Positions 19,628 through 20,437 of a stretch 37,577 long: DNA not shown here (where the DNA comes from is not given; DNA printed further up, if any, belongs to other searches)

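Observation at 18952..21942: Operon of three tandem paralogous pilin-like proteins behind an orphan membrane-anchored solute-binding protein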

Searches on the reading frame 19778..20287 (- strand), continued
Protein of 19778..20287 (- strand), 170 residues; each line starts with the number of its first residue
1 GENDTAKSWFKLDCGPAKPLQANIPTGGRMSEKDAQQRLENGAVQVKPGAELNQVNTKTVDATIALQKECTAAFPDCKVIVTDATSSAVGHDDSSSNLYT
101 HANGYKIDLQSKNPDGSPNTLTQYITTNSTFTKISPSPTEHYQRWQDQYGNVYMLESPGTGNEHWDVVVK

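Call 99: search_protein_families(library=pfam, proteins=[L107:10429-11796:+, L107:11905-13020:+, L107:5865-6566:+, L107:6572-7396:+, L107:1417-2412:+, L107:2412-3044:+, L107:3069-3716:+, L094:5814-6659:+, L094:5129-5812:+, L094:9236-10585:+], max_evalue=0.01)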
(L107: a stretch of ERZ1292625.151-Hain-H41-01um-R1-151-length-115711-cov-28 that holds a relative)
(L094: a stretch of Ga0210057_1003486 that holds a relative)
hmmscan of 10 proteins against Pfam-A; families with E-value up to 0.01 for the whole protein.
L107:10429-11796:+ (455 aa): 9 families
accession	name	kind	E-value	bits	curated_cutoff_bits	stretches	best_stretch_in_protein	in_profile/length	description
PF00308.24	Bac_DnaA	-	3.1e-63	213.2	23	1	118-279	1-161/162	Bacterial DnaA ATPAse domain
PF08299.17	Bac_DnaA_C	-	5.4e-25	87.6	31.5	1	364-431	2-69/69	Bacterial dnaA protein helix-turn-helix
PF11638.13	DnaA_N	-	4.3e-13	49.2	24.6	1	4-67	1-64/65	DnaA N-terminal domain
PF01695.23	IstB_IS21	-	7e-09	36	24.1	1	155-256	96-193/238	IstB-like ATP binding protein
PF00004.35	AAA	-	1.1e-05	26.4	21.2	1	156-268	3-122/131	ATPase family associated with various cellular activities (AAA)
PF13401.12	AAA_22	-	0.00085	20.1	27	0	208-250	78-115/130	AAA domain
PF00910.28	RNA_helicase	-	0.0055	17.6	21.5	0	155-237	2-71/105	RNA helicase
PF07693.20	KAP_NTPase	-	0.0075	16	20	0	150-252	19-67/293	KAP family P-loop domain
PF01637.24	ATPase_2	-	0.0085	16.3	33.2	0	150-266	19-126/225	ATPase domain predominantly from Archaea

L107:11905-13020:+ (371 aa): 3 families
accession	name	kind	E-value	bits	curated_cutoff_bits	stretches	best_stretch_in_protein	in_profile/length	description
PF02767.21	DNA_pol3_beta_2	-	7.2e-25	88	27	1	129-246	2-116/116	DNA polymerase III beta subunit, central domain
PF00712.24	DNA_pol3_beta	-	2.3e-20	73.4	24.4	1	1-118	1-120/120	DNA polymerase III beta subunit, N-terminal domain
PF02768.20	DNA_pol3_beta_3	-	7.5e-18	64.9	27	1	249-368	2-120/121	DNA polymerase III beta subunit, C-terminal domain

L107:5865-6566:+ (233 aa): 0 families

L107:6572-7396:+ (274 aa): 2 families
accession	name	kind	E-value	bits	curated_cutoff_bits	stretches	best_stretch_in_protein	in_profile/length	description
PF18895.5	T4SS_pilin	-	5.7e-08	33.2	26.6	1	37-102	3-67/71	Type IV secretion system pilin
PF02535.28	Zip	-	0.0018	18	35.1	1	4-103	4-89/323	ZIP Zinc transporter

L107:1417-2412:+ (331 aa): 0 families

L107:2412-3044:+ (210 aa): 1 family
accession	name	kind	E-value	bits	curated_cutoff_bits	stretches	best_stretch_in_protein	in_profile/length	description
PF12666.12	PrgI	-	7.8e-11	42.8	27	1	6-81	3-82/91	PrgI family protein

L107:3069-3716:+ (215 aa): 2 families
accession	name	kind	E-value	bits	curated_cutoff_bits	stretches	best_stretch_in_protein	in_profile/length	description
PF11130.14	TraC_F_IV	-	5.3e-05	22.8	28.1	1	28-209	22-179/375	TraC protein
PF08112.16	ATP-synt_E_2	-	0.0029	18.3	25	0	75-105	6-36/56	ATP synthase epsilon subunit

L094:5814-6659:+ (281 aa): 2 families
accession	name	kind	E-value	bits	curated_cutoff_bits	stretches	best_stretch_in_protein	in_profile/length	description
PF18895.5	T4SS_pilin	-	2.6e-09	37.4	26.6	1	66-128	9-71/71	Type IV secretion system pilin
PF04893.22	Yip1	-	0.0024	18.2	28.6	1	9-126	18-114/173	Yip1 domain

L094:5129-5812:+ (227 aa): 0 families

L094:9236-10585:+ (449 aa): 17 families
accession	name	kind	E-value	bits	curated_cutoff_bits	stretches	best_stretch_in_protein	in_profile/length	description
PF00308.24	Bac_DnaA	-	2.3e-67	226.6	23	1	115-276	1-162/162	Bacterial DnaA ATPAse domain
PF08299.17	Bac_DnaA_C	-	3.9e-26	91.3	31.5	1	359-426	2-69/69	Bacterial dnaA protein helix-turn-helix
PF11638.13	DnaA_N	-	8.3e-15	54.7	24.6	1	6-67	2-64/65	DnaA N-terminal domain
PF01695.23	IstB_IS21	-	3.9e-10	40.1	24.1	1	151-251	95-193/238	IstB-like ATP binding protein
PF13401.12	AAA_22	-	3.6e-05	24.5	27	1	150-242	7-111/130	AAA domain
PF25601.1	AAA_lid_14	-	0.00014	22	27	1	291-354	19-82/87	AAA+ ATPase lid domain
PF13173.12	AAA_14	-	0.00019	21.9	27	1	149-268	3-114/129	AAA domain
PF00004.35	AAA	-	0.00029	21.8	21.2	1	152-245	2-100/131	ATPase family associated with various cellular activities (AAA)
PF00910.28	RNA_helicase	-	0.00048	21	21.5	1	152-213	2-63/105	RNA helicase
PF00270.35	DEAD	-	0.00048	20.3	26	1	122-251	47-157/167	DEAD/DEAH box helicase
PF22688.2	Hda_lid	-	0.0009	19.6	27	1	283-339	2-58/65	Hda, lid domain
PF12775.13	AAA_7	-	0.0009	19.3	25.8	1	148-223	33-112/181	P-loop containing dynein motor region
PF01637.24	ATPase_2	-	0.0012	19.1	33.2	1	147-262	19-126/225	ATPase domain predominantly from Archaea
PF13245.12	AAA_19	-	0.0021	18.6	25.1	0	145-186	8-49/134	AAA domain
PF13479.12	AAA_24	-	0.0031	17.8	27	1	151-223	5-76/195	AAA domain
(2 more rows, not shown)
